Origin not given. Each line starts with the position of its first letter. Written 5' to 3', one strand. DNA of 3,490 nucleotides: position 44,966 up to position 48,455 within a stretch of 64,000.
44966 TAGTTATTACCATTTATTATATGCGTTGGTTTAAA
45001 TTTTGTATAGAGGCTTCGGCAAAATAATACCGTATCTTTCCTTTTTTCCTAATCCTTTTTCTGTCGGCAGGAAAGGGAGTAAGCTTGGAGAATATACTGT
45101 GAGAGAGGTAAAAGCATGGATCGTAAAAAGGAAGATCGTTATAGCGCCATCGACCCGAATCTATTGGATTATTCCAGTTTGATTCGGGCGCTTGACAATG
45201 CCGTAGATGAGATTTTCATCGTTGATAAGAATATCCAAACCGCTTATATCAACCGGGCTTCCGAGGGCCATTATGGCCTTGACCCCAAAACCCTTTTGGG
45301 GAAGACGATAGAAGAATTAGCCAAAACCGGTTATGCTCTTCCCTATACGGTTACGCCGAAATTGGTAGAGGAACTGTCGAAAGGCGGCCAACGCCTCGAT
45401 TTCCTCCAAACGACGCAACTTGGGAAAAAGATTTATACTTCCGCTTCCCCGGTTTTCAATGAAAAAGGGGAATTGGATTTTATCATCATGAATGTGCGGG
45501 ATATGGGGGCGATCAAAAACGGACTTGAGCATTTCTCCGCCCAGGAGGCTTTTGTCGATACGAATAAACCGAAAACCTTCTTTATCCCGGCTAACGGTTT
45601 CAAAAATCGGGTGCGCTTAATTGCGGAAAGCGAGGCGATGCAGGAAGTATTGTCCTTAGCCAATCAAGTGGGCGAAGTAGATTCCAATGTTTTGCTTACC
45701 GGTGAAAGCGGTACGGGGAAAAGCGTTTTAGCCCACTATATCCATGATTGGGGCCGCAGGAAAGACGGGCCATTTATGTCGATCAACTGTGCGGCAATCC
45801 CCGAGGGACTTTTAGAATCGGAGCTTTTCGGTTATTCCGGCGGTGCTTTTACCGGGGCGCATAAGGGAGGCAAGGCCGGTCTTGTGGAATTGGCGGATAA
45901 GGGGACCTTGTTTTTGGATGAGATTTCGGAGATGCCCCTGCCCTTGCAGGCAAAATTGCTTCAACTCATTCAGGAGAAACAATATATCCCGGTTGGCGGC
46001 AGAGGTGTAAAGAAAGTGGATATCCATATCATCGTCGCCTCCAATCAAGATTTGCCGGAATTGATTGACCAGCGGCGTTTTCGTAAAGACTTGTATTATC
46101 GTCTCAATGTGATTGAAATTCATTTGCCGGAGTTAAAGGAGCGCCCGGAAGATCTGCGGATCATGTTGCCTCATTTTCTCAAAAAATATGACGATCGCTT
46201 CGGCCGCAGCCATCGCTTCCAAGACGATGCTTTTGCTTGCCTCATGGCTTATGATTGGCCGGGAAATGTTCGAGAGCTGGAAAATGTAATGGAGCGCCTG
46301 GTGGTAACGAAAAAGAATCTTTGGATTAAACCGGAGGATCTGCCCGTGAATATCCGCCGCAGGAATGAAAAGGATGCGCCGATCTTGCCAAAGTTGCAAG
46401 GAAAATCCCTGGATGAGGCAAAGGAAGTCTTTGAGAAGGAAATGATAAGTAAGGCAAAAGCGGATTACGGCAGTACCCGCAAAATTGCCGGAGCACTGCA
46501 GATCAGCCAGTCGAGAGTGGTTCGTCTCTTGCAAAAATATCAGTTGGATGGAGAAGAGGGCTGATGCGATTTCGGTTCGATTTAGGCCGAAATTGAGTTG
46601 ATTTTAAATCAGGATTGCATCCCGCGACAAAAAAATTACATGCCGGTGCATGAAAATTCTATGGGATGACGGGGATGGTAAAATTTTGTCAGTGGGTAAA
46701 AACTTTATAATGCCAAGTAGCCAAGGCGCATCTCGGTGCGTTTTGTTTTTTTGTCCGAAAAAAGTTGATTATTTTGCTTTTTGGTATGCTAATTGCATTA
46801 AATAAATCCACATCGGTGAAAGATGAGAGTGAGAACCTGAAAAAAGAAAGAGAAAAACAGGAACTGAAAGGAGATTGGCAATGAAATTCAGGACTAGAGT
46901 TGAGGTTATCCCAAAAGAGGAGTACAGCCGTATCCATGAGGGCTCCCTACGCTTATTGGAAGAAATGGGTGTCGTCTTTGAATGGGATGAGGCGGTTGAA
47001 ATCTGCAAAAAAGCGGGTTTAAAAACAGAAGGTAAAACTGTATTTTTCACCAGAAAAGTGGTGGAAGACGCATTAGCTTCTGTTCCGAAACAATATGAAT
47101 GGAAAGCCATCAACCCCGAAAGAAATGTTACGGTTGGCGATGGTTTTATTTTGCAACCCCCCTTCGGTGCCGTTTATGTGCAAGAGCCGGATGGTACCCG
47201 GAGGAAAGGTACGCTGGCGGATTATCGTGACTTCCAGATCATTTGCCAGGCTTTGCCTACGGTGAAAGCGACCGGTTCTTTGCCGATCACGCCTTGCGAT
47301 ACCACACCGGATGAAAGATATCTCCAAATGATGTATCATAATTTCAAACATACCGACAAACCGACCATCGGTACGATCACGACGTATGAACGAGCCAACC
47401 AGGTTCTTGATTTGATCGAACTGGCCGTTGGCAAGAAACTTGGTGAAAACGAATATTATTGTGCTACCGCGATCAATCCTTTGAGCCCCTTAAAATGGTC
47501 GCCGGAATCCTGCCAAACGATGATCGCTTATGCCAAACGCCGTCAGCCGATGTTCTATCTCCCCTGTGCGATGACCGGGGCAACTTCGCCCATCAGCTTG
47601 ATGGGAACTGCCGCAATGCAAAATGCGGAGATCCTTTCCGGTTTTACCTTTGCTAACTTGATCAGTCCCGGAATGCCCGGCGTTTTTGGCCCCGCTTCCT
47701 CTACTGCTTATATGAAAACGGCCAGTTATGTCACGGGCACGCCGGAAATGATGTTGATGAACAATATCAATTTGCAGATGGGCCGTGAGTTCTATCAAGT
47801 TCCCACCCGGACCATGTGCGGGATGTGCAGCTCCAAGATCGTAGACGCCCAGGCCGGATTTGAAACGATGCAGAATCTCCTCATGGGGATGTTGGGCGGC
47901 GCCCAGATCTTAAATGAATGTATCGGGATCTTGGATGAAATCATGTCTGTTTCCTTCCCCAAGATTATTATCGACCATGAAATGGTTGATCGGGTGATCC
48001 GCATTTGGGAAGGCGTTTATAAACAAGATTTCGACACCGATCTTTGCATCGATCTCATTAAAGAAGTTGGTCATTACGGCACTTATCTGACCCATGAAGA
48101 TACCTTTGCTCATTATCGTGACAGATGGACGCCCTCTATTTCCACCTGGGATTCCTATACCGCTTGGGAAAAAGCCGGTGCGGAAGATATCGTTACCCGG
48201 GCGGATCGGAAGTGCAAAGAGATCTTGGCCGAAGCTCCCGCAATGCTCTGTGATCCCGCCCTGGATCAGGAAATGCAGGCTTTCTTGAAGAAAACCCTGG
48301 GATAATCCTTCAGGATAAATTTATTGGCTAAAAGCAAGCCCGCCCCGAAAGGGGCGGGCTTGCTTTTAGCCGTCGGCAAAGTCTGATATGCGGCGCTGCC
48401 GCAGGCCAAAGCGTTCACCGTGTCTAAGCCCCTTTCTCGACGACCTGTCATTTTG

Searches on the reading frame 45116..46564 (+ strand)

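Call 31: search_protein_families(library=pfam, proteins=[window:45116-46564:+], max_evalue=0.001)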
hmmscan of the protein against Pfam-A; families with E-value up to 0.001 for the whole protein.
window:45116-46564:+ (482 aa): 12 families
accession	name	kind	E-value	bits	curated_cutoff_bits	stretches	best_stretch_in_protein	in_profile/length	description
PF00158.32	Sigma54_activat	-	8.6e-66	221.2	20.2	1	168-336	1-168/168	Sigma-54 interaction domain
PF25601.1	AAA_lid_14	-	8.5e-24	83.6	27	1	341-420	1-81/87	AAA+ ATPase lid domain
PF14532.12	Sigma54_activ_2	-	7.9e-21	75.2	25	1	170-340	2-138/138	Sigma-54 interaction domain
PF18024.7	HTH_50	-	4.8e-09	36.2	27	1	430-477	2-49/50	Helix-turn-helix domain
PF08448.16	PAS_4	-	3.8e-08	34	23.1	1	26-131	1-106/110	PAS fold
PF07728.20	AAA_5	-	1.6e-06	28.6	22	1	191-311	1-123/139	AAA domain (dynein-related subfamily)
PF01078.27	Mg_chelatase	-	9.3e-06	25.6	20.3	0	242-281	87-126/207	Magnesium chelatase, subunit ChlI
PF00989.32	PAS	-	3.6e-05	24.2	22.6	1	24-130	5-113/113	PAS fold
PF13191.12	AAA_16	-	3.9e-05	24.7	32.6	1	174-241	8-82/167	AAA ATPase domain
PF07724.20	AAA_2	-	9.2e-05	23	27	1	190-322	4-136/166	AAA domain (Cdc48 subfamily)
PF00493.29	MCM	-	0.00058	19.5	23.3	0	189-297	57-156/224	MCM P-loop domain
PF13426.13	PAS_9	-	0.0007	20.3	27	0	33-130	4-101/103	PAS domain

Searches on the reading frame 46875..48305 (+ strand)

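Call 32: search_protein_families(library=pfam, proteins=[window:46875-48305:+], max_evalue=0.01)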
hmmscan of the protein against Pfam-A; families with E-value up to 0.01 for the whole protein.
window:46875-48305:+ (476 aa): 1 family
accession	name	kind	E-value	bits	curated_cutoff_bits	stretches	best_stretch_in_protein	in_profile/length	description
PF06253.16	MTTB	-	4.9e-114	381.5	25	1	8-473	30-494/500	Trimethylamine methyltransferase (MTTB)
